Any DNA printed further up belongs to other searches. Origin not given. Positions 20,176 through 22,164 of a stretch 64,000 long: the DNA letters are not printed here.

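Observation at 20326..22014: In-frame fusion of acetolactate synthase regulatory subunit (IlvH) with a class I aminotransferase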

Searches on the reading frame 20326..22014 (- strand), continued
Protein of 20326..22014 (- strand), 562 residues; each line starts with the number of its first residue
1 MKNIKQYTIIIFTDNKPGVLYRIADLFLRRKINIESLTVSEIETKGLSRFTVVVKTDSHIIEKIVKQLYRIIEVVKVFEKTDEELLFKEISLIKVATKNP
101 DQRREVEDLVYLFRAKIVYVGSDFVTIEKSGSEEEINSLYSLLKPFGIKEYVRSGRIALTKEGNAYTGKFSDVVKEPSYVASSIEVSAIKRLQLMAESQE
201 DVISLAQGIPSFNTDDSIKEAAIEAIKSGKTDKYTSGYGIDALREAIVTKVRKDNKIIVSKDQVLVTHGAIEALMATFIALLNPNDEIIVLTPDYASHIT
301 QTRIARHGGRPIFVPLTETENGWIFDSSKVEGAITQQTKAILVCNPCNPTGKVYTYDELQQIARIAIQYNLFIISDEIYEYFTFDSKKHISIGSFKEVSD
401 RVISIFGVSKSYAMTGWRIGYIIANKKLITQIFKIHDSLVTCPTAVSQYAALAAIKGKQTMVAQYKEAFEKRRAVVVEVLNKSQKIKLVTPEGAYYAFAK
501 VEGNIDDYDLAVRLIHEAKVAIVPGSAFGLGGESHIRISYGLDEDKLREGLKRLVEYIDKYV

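Call 15: find_related_loci(query=A1, collection=genome_contigs, flank=8000)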
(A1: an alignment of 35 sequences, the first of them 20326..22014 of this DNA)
Query A1 (562 aa) in genome_contigs; peptide patterns used: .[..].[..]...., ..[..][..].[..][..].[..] (x = any residue, [..] = any of these).
600 stretches matched a pattern (row limit reached: there are more); 600 encode a relative of the query (tblastn E <= 1e-3); the best 80 are kept; 80 distinct loci.
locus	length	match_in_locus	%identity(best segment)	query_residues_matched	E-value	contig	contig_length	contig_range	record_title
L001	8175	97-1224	41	182-557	2e-90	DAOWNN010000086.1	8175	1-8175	MAG TPA_asm: Bacteroidota bacterium isolate CSMAG_3029 CSMAG_3029_k141_4311892_length_8175_cov_54.4014, whole genome sho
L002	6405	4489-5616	39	182-557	3e-89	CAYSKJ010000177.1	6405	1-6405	MAG TPA_asm: uncultured bacterium isolate SRP241341_co1_270 genome assembly, contig: NODE_11458_length_6405_cov_5.629764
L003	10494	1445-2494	39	202-554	2e-84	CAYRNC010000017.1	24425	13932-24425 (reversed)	MAG TPA_asm: uncultured Oscillospiraceae bacterium isolate binchicken_co39_604 genome assembly, contig: NODE_4949_length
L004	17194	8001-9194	38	168-560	5e-82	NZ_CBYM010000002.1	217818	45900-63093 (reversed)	Clostridium saudiense strain JCC, whole genome shotgun sequence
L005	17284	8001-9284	35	135-557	5e-78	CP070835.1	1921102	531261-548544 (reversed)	MAG: Candidatus Bathyarchaeota archaeon isolate bin106 chromosome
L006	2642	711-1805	38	200-558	2e-79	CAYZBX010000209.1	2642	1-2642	MAG TPA_asm: uncultured Micrococcaceae bacterium isolate SRP187154_co1_266 genome assembly, contig: NODE_61723_length_26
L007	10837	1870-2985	38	183-558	1e-77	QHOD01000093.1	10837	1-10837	MAG: Verrucomicrobia bacterium isolate AV60 14_0919_02_20cm_scaffold_6027_curated, whole genome shotgun sequence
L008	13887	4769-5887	38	190-558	3e-77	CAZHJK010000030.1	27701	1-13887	MAG TPA_asm: uncultured Eubacteriaceae bacterium isolate SRP241341_co1_220 genome assembly, contig: NODE_1989_length_277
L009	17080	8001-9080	40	200-560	4e-77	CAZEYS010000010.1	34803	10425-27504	MAG TPA_asm: uncultured Aquificales bacterium isolate SRP163575_co1_63 genome assembly, contig: NODE_2348_length_34803_c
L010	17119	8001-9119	38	191-558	3e-77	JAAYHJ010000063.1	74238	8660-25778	MAG: Clostridiaceae bacterium isolate AS09scLD_371 275374_AS09, whole genome shotgun sequence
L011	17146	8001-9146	37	180-559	2e-76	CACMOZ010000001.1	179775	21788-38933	MAG: uncultured Pelagibacteraceae bacterium isolate AG-891-O15 genome assembly, contig: AG-891-O15_NODE_1, whole genome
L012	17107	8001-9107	39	190-554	1e-75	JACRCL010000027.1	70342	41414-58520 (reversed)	MAG: Deltaproteobacteria bacterium isolate NC_groundwater_1645_Pr3_B-0.1um_57_199 SR-2_scaffold_141_2532780, whole genom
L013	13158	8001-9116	37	183-558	8e-76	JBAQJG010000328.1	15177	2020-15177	MAG: Chthoniobacterales bacterium isolate MFD06573_ilm_asm_bin11 k127_49399, whole genome shotgun sequence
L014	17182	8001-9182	38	167-554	1e-75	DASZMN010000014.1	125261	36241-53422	MAG TPA_asm: Acidimicrobiales bacterium isolate SMAG_U5892 k141_1933831, whole genome shotgun sequence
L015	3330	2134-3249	37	195-560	3e-76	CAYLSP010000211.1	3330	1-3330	MAG TPA_asm: uncultured Defluviitaleaceae bacterium isolate SRP242652_co2_40 genome assembly, contig: NODE_29395_length_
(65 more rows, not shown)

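Call 17: find_encoding_contigs(protein=window:20326-22014:-, flank=10000, max_places=4)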
Protein window:20326-22014:- (562 aa): 4 contigs read that carry it; 4 places shown.
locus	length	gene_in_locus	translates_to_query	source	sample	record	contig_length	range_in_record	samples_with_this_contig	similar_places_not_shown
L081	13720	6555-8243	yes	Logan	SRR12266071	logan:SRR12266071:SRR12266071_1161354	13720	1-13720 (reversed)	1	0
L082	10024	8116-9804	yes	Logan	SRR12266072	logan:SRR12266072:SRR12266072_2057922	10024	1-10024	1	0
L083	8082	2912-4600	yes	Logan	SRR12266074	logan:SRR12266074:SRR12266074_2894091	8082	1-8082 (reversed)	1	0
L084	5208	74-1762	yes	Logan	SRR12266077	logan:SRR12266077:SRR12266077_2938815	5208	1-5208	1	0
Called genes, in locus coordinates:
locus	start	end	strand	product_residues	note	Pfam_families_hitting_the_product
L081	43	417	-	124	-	PF01592:NifU_N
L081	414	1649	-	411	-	PF00266:Aminotran_5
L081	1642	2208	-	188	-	PF01458:SUFBD_core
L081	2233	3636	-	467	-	PF19295:SufBD_N, PF01458:SUFBD_core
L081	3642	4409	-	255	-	PF02463:SMC_N (faint), PF00005:ABC_tran, PF13304:AAA_21 (faint)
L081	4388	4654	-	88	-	PF08984:DUF1858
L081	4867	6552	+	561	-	PF02776:TPP_enzyme_N, PF00205:TPP_enzyme_M, PF02775:TPP_enzyme_C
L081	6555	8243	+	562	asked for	PF01842:ACT, PF13710:ACT_5, PF22629:ACT_AHAS_ss, PF10369:ALS_ss_C, PF00155:Aminotran_1_2, PF00266:Aminotran_5 (weak), PF01041:DegT_DnrJ_EryC1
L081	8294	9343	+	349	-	PF03446:NAD_binding_2 (faint), PF07991:KARI_N, PF01450:KARI_C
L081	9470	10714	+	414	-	PF00291:PALP, PF00585:Thr_dehydrat_C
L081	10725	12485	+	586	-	PF00920:ILVD_EDD_N, PF24877:ILV_EDD_C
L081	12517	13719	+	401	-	?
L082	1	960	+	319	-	?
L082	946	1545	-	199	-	-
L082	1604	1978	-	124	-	PF01592:NifU_N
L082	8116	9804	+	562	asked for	PF01842:ACT, PF13710:ACT_5, PF22629:ACT_AHAS_ss, PF10369:ALS_ss_C, PF00155:Aminotran_1_2, PF00266:Aminotran_5 (weak), PF01041:DegT_DnrJ_EryC1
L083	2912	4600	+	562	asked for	PF01842:ACT, PF13710:ACT_5, PF22629:ACT_AHAS_ss, PF10369:ALS_ss_C, PF00155:Aminotran_1_2, PF00266:Aminotran_5 (weak), PF01041:DegT_DnrJ_EryC1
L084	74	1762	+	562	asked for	PF01842:ACT, PF13710:ACT_5, PF22629:ACT_AHAS_ss, PF10369:ALS_ss_C, PF00155:Aminotran_1_2, PF00266:Aminotran_5 (weak), PF01041:DegT_DnrJ_EryC1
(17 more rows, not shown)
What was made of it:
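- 20326..22014 (-): Whole fusion gene ilvH::AT, 562 aa plus stop codon. Identical protein in 4 independent assemblies (call 17).
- The identical ORF occurs in four independent assemblies (call 17).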

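Call 18: find_encoding_contigs(protein=P0061, flank=10000, max_places=2)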
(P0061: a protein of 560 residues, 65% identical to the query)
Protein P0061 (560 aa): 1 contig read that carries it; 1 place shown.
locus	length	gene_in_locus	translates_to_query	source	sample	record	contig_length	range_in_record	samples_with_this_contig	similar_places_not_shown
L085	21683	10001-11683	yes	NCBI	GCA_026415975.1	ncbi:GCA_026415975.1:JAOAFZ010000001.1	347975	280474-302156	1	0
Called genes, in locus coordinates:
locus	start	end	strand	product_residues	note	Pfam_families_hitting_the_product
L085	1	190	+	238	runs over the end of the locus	PF00117:GATase, PF07722:Peptidase_C26 (weak), PF00117:GATase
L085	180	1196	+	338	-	PF02885:Glycos_trans_3N, PF00591:Glycos_transf_3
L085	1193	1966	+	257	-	PF00218:IGPS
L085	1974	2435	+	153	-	-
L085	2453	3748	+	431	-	PF00291:PALP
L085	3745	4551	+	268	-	PF00290:Trp_syntA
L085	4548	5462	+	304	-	PF01112:Asparaginase_2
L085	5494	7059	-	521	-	-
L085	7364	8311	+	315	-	PF01063:Aminotran_4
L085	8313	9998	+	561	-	PF02776:TPP_enzyme_N, PF00205:TPP_enzyme_M, PF02775:TPP_enzyme_C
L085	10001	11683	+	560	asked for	PF01842:ACT, PF13291:ACT_4 (weak), PF13710:ACT_5, PF22629:ACT_AHAS_ss, PF10369:ALS_ss_C, PF00155:Aminotran_1_2, PF00266:Aminotran_5 (weak), PF01041:DegT_DnrJ_EryC1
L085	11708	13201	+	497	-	PF00682:HMGL-like, PF22617:HCS_D2, PF08502:LeuA_dimer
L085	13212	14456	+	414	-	PF00291:PALP, PF00585:Thr_dehydrat_C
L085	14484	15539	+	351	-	PF07991:KARI_N, PF01450:KARI_C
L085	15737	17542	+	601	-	PF00920:ILVD_EDD_N, PF24877:ILV_EDD_C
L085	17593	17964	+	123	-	PF01042:Ribonuc_L-PSP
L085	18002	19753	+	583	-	PF02366:PMT, PF13231:PMT_2 (weak)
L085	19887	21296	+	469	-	PF00330:Aconitase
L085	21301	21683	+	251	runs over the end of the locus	PF00106:adh_short, PF08659:KR, PF13561:adh_short_C2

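Call 19: search_protein_representatives(protein=window:20326-22014:-)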
Query: 562 residues. Proteins with E-value up to 0.001 (for the whole library): 54425; up to 1e-10: 22425; up to 1e-30: 4525. The best 150 are listed.
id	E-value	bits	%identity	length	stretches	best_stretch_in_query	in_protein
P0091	1.3e-223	759.6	61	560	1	6-560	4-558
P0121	3.2e-107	375.7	47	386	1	183-558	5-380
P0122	5.9e-94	331.9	44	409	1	182-557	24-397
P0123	4.3e-93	329.0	62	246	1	317-560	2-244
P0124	4.8e-86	305.8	62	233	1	178-404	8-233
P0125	1.4e-85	304.2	40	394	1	181-547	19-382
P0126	7.1e-83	295.3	39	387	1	183-560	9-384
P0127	9.0e-83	295.0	39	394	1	182-558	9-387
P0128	2.9e-81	290.0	39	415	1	182-560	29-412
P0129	2.0e-80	287.2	40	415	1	182-554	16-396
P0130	5.8e-80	285.7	41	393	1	177-559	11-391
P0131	1.2e-79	284.6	41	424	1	182-557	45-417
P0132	6.2e-79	282.3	41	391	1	183-559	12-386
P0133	2.0e-78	280.7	41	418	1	174-560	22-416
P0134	2.1e-78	280.6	41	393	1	182-560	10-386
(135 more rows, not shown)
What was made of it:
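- Tried and rejected: (3) I first read the exhaustive representative search (call 19) as showing that the whole AT clade is fused.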

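Call 21: find_encoding_contigs(protein=P0121, flank=8000, max_places=3)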
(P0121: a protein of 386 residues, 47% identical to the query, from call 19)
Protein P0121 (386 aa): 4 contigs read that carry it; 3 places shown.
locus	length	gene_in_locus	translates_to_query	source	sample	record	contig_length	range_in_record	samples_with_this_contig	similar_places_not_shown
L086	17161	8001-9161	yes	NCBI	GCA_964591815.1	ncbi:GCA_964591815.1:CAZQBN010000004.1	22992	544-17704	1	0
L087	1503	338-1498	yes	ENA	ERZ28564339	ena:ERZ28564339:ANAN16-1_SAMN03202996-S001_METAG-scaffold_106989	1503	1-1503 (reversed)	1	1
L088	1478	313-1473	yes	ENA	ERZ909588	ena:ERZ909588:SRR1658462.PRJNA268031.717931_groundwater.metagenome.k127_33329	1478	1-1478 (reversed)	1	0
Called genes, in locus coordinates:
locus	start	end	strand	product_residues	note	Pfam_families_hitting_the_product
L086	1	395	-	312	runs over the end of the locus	?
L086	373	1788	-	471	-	PF01425:Amidase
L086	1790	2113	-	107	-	PF02686:GatC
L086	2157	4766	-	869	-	PF02861:Clp_N, PF23569:NBD_SMAX1 (weak), PF00004:AAA, PF17871:AAA_lid_9, PF07724:AAA_2, PF00004:AAA, PF07728:AAA_5, PF10431:ClpB_D2-small, +11 more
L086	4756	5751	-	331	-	-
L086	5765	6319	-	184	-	PF13302:Acetyltransf_3 (weak), PF13420:Acetyltransf_4, PF00583:Acetyltransf_1, PF13673:Acetyltransf_10 (weak), PF13508:Acetyltransf_7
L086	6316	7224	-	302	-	PF01435:Peptidase_M48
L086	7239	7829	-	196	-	PF04011:LemA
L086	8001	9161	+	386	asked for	PF00155:Aminotran_1_2, PF00266:Aminotran_5, PF01041:DegT_DnrJ_EryC1 (weak)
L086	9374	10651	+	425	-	-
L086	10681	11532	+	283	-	-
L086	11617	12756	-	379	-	PF09594:GT87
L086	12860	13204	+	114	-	PF01476:LysM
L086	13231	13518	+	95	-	PF01541:GIY-YIG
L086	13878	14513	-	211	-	PF13399:LytR_C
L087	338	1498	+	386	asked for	PF00155:Aminotran_1_2, PF00266:Aminotran_5, PF01041:DegT_DnrJ_EryC1 (weak)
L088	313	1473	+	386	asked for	PF00155:Aminotran_1_2, PF00266:Aminotran_5, PF01041:DegT_DnrJ_EryC1 (weak)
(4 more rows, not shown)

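Call 22: find_encoding_contigs(protein=P0122, flank=8000, max_places=3)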
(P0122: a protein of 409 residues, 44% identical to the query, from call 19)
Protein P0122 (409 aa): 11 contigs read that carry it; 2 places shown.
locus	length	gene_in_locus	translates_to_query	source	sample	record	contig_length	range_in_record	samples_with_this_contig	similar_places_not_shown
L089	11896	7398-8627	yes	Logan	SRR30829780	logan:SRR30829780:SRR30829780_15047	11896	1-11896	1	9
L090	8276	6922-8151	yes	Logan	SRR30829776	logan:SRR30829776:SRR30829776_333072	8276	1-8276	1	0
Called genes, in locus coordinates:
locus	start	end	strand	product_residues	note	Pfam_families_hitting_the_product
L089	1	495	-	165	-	?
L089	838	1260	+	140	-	PF09391:DUF2000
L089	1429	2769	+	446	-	PF07690:MFS_1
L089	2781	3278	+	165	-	-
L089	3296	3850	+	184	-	PF00800:PDT (faint)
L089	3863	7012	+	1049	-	PF13676:TIR_2, PF20703:nSTAND1, PF03781:FGE-sulfatase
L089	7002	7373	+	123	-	PF02311:AraC_binding (weak), PF07883:Cupin_2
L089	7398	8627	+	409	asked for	PF00155:Aminotran_1_2, PF00266:Aminotran_5 (faint), PF01041:DegT_DnrJ_EryC1, PF01053:Cys_Met_Meta_PP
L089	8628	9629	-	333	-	PF08240:ADH_N, PF16912:Glu_dehyd_C (weak), PF00107:ADH_zinc_N, PF13602:ADH_zinc_N_2 (weak)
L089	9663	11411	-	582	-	PF13450:NAD_binding_8, PF01593:Amino_oxidase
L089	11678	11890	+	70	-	-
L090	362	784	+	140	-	PF09391:DUF2000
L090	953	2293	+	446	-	PF07690:MFS_1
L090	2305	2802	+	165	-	-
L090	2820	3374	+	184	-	PF00800:PDT (faint)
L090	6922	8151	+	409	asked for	PF00155:Aminotran_1_2, PF00266:Aminotran_5 (faint), PF01041:DegT_DnrJ_EryC1, PF01053:Cys_Met_Meta_PP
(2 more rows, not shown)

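Call 25: list_cluster_members(proteins=[P0001, P0021, P0091, P0121, P0028, P0105, P0096, P0104, P0065, P0122])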
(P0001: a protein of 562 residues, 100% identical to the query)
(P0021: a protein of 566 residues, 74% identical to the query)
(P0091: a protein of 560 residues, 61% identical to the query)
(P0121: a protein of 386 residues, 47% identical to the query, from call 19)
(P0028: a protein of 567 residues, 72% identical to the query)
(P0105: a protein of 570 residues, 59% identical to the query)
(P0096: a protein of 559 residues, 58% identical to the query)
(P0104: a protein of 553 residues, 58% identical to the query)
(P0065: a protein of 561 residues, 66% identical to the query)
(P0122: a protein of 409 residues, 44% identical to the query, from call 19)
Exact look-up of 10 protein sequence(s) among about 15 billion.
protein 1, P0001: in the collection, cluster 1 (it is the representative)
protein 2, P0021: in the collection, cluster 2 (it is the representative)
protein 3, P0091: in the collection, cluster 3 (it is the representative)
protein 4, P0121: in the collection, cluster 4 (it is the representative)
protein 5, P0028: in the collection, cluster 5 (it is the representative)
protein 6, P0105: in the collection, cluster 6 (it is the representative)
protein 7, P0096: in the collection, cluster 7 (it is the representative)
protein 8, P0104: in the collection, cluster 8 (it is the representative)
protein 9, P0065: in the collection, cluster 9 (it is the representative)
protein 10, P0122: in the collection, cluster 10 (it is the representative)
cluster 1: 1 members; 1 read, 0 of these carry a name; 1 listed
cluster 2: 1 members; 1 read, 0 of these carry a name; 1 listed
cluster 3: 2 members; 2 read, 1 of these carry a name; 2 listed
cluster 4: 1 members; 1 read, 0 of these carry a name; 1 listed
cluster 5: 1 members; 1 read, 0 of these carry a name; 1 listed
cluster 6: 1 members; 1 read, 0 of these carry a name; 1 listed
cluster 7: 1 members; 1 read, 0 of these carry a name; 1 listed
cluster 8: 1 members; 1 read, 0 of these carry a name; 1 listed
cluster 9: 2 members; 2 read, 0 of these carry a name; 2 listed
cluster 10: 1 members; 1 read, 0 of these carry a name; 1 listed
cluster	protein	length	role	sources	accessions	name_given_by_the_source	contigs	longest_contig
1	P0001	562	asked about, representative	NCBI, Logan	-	-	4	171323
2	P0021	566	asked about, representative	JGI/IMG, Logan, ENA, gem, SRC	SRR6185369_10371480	-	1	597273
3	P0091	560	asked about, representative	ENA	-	-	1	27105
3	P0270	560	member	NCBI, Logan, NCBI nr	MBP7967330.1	acetolactate synthase small subunit [Candidatus Woesebacteria bacterium]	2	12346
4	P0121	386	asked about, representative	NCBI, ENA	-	-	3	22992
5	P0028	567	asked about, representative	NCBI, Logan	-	-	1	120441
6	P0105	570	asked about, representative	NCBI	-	-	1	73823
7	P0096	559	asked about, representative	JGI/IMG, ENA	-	-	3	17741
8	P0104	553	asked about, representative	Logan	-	-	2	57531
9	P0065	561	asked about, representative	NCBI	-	-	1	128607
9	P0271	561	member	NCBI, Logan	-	-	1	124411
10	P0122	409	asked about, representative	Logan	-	-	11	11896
